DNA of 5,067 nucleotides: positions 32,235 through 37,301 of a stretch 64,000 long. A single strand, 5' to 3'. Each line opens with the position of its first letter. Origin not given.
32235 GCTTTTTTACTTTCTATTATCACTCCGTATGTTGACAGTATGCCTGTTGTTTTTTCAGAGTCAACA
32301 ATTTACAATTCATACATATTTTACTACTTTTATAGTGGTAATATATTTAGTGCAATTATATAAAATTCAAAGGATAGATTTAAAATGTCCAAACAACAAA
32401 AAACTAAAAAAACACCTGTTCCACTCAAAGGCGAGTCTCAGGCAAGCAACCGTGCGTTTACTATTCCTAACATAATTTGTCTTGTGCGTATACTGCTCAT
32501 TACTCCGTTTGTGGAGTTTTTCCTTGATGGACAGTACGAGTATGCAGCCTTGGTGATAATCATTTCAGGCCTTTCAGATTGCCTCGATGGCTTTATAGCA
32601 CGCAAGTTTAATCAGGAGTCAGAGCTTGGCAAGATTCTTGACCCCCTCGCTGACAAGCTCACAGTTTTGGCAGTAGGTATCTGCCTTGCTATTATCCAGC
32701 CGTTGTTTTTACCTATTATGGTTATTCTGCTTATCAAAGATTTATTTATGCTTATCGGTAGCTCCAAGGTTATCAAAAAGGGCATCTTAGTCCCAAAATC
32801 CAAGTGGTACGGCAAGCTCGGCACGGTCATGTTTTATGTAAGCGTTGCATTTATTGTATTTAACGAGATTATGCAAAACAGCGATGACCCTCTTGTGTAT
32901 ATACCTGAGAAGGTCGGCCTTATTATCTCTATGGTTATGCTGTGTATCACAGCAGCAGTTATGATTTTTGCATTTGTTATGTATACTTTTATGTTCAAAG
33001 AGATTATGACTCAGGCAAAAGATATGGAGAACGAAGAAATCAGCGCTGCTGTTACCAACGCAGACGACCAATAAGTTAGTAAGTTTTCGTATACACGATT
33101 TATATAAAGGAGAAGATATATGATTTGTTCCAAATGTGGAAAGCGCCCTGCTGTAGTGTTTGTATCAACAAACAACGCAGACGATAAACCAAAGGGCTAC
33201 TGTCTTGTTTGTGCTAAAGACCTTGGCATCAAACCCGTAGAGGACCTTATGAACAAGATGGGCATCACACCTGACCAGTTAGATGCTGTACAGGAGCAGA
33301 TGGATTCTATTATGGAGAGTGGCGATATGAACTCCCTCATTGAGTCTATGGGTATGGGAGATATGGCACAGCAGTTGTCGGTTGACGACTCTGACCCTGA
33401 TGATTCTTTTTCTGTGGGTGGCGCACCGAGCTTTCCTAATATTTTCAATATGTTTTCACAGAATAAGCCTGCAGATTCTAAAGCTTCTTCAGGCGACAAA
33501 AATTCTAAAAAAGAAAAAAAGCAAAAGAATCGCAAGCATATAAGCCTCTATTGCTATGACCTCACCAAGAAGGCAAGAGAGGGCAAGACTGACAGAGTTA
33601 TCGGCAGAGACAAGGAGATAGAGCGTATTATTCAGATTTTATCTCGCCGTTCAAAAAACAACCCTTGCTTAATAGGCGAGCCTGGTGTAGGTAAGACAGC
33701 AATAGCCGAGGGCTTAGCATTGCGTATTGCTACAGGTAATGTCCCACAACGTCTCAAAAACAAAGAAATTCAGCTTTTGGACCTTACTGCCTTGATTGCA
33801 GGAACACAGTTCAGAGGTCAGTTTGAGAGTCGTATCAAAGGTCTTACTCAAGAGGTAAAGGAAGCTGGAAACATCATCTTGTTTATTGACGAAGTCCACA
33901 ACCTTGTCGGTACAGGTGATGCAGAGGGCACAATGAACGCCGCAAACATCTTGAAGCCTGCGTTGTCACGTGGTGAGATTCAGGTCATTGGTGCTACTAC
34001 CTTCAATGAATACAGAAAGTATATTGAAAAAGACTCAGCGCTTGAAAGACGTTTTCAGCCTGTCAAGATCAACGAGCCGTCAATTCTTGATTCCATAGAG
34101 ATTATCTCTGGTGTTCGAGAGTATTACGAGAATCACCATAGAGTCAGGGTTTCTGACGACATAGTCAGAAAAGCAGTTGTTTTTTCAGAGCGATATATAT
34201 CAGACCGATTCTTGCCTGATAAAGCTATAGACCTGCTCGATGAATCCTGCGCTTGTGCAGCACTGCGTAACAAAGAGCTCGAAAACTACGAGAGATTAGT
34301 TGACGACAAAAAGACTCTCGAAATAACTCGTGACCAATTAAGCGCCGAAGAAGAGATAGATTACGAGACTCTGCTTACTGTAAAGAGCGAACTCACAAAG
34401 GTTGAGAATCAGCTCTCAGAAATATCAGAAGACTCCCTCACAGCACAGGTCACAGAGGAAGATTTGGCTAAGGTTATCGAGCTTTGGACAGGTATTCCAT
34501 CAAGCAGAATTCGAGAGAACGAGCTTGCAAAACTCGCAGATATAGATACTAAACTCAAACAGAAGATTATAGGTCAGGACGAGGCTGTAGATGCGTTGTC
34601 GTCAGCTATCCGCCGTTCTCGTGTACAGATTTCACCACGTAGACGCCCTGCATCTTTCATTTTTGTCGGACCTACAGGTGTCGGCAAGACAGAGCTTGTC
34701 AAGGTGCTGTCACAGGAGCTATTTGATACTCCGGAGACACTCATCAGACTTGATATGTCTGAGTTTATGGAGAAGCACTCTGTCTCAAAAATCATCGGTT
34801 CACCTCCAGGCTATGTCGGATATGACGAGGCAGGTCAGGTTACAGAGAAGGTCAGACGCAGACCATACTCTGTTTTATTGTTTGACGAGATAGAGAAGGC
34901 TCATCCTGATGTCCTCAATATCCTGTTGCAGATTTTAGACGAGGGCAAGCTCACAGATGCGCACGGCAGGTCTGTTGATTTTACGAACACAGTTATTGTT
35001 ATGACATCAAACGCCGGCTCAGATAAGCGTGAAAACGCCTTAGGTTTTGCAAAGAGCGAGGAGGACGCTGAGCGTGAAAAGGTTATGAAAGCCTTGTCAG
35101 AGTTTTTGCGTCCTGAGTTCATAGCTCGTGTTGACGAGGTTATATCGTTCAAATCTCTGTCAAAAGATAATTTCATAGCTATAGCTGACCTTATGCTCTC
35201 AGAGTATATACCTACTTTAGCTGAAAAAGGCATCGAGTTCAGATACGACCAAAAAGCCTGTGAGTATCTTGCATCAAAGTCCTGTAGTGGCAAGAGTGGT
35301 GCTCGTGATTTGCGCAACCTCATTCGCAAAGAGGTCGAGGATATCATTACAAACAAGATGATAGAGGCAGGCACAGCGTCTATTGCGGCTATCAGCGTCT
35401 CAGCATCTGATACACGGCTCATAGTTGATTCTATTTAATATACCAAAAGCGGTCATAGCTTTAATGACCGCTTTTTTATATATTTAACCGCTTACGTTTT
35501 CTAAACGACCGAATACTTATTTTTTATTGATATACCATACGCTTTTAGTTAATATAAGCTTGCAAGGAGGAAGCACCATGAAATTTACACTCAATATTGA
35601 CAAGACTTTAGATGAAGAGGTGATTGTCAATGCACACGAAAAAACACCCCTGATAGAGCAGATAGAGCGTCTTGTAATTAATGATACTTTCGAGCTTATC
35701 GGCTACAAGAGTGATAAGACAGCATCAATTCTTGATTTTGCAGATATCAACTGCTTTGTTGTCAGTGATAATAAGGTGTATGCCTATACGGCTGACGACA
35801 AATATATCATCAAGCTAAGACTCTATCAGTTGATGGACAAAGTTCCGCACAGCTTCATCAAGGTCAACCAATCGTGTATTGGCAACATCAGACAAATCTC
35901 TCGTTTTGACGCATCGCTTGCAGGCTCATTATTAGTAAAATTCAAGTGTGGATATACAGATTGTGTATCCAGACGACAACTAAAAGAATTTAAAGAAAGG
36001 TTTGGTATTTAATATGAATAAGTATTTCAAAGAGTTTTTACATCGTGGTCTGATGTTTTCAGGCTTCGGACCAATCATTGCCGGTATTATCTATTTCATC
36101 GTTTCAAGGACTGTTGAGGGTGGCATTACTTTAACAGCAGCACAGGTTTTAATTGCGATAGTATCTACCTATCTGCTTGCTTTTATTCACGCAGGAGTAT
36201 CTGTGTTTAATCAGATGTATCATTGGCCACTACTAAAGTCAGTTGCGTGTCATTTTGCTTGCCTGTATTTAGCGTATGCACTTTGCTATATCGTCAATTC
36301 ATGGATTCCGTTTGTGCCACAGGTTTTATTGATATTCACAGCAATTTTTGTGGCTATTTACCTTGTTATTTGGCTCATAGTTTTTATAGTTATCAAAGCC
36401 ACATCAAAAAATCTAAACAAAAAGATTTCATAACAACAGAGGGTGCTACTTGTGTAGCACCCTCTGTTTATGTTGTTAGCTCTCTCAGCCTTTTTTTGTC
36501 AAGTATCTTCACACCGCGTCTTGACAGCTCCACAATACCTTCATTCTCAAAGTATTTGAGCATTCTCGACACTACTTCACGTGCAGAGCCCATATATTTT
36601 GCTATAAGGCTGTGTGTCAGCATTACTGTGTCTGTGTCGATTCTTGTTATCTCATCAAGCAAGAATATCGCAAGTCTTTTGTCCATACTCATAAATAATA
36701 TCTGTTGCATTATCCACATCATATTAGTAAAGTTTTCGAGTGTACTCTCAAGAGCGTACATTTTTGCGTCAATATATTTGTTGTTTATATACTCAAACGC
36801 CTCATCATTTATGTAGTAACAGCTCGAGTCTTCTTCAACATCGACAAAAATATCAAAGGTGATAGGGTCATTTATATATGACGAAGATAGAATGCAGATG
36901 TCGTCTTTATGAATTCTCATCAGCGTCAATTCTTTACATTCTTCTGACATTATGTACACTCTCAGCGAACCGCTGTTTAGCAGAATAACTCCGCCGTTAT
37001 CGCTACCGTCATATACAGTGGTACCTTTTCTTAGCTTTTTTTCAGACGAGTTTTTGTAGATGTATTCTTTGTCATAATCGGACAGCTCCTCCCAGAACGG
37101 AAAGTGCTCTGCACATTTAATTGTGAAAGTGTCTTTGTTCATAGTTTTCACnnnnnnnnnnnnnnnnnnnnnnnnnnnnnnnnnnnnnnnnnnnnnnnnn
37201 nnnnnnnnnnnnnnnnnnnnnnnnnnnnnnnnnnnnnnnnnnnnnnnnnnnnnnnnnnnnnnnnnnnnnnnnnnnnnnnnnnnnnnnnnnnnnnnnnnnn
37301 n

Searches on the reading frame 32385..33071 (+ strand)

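Call 18: search_protein_families(library=pfam, proteins=[window:32385-33071:+], max_evalue=0.001)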
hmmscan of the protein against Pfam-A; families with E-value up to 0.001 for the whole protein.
window:32385-33071:+ (229 aa): 1 family
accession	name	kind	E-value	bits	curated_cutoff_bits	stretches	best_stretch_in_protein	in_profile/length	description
PF01066.26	CDP-OH_P_transf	-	5.5e-35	121.4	22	1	25-193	1-150/152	CDP-alcohol phosphatidyltransferase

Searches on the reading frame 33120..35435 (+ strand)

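Call 18: search_protein_families(library=pfam, proteins=[window:33120-35435:+], max_evalue=0.001)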
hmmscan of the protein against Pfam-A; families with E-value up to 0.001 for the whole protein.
window:33120-35435:+ (772 aa): 25 families
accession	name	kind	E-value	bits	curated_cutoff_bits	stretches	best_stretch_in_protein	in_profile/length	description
PF07724.20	AAA_2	-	6.9e-66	221.8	27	1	511-674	4-166/166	AAA domain (Cdc48 subfamily)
PF17871.7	AAA_lid_9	-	6.1e-28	97.2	22.8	1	324-417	4-98/104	AAA lid domain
PF00004.35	AAA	-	1.2e-24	87.7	21.2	2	183-300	2-113/131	ATPase family associated with various cellular activities (AAA)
PF07728.20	AAA_5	-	1.2e-18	67.8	22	1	513-639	2-129/139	AAA domain (dynein-related subfamily)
PF10431.15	ClpB_D2-small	-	1.4e-13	51.1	21.9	1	680-753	1-74/81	C-terminal, D2-small domain, of ClpB protein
PF13401.12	AAA_22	-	8.5e-12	46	27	1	178-278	4-104/130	AAA domain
PF13191.12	AAA_16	-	4.1e-11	44.1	32.6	1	159-219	1-63/167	AAA ATPase domain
PF00158.32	Sigma54_activat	-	4.6e-09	36.6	20.2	1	508-631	20-142/168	Sigma-54 interaction domain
PF05621.17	TniB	-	2e-08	34.3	22.4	1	222-318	91-185/189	Bacterial TniB protein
PF13173.12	AAA_14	-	1.4e-06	28.7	27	0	513-609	5-88/129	AAA domain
PF20720.3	nSTAND3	-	3.4e-06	27.3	27.2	0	169-205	9-43/155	Novel STAND NTPase 3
PF05496.18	RuvB_N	-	4.4e-06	27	27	0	481-534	7-57/159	Holliday junction DNA helicase RuvB P-loop domain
PF05729.18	NACHT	-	1.7e-05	25.1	26.7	0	183-211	4-32/167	NACHT domain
PF12775.13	AAA_7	-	1.7e-05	24.9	25.8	0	512-561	35-84/181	P-loop containing dynein motor region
PF06414.18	Zeta_toxin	-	2.3e-05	24.4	22.3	0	504-553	10-58/199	Zeta toxin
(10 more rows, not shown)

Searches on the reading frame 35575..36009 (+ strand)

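Call 18: search_protein_families(library=pfam, proteins=[window:35575-36009:+], max_evalue=0.001)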
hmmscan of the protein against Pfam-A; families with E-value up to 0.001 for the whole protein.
window:35575-36009:+ (145 aa): 1 family
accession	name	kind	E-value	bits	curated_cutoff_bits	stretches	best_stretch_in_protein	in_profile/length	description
PF04397.21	LytTR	-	9.9e-18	64.6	22.6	1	52-143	5-97/98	LytTr DNA-binding domain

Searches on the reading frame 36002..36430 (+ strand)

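Call 18: search_protein_families(library=pfam, proteins=[window:36002-36430:+], max_evalue=0.001)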
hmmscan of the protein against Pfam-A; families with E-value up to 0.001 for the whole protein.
window:36002-36430:+ (143 aa): 1 family
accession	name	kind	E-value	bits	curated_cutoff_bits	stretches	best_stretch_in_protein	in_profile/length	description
PF11457.13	DUF3021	-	1.3e-19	71.1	24.7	1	15-142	3-130/130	Protein of unknown function (DUF3021)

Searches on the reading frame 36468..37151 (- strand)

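Call 18: search_protein_families(library=pfam, proteins=[window:36468-37151:-], max_evalue=0.001)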
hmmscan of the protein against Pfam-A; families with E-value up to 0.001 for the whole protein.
window:36468-37151:- (227 aa): 4 families
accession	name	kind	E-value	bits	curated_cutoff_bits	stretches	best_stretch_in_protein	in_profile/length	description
PF13545.12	HTH_Crp_2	-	6.6e-15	55.3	27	1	158-225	1-70/70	Crp-like helix-turn-helix domain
PF00325.26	Crp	-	1.7e-07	31.3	21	1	178-206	3-31/32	Bacterial regulatory proteins, crp family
PF00027.35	cNMP_binding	-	3e-05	24.3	27.5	1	38-121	2-84/89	Cyclic nucleotide-binding domain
PF05732.17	RepL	-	0.00025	21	20.3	1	113-218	15-116/164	Firmicute plasmid replication protein (RepL)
